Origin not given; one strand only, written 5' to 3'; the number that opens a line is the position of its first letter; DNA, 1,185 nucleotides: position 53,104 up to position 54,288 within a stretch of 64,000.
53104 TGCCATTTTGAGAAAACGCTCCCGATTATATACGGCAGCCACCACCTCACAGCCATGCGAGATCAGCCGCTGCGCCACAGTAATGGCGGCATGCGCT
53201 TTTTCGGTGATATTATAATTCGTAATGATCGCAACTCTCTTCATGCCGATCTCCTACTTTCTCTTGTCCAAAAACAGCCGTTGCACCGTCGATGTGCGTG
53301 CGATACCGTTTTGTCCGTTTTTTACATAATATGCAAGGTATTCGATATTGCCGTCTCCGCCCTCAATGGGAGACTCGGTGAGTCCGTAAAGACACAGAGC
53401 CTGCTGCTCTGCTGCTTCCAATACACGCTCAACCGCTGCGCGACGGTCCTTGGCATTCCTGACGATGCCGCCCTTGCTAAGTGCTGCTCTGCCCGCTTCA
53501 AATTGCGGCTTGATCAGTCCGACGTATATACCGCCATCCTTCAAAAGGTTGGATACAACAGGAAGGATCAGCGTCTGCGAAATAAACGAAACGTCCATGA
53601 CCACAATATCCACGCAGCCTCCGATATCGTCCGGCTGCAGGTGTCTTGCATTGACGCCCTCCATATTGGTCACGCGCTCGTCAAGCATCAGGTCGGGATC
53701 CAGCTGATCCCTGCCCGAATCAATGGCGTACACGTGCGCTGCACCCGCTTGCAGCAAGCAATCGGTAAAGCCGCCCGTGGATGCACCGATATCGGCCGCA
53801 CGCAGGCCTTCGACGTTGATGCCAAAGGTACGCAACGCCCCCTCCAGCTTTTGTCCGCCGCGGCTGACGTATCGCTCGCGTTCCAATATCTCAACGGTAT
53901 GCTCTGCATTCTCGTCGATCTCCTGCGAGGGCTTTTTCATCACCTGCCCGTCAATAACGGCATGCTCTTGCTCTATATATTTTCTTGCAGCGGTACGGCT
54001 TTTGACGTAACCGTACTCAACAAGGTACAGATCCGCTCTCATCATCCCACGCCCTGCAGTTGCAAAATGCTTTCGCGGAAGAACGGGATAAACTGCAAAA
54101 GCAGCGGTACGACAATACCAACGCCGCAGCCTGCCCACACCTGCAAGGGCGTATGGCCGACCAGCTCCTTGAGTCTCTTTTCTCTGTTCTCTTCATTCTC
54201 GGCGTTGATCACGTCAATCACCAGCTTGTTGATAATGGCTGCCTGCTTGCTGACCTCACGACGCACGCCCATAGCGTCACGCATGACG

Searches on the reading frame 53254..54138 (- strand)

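Call 11: search_protein_families(library=pfam, proteins=[window:53254-54138:-], max_evalue=0.001)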
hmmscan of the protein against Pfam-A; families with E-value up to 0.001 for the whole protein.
window:53254-54138:- (294 aa): 2 families
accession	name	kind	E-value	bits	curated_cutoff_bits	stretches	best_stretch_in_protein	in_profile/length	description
PF01728.25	FtsJ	-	1.3e-37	129.9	24.1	1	90-269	1-177/181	FtsJ-like methyltransferase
PF01479.30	S4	-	4.4e-08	33.2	22.8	1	33-79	1-47/48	S4 domain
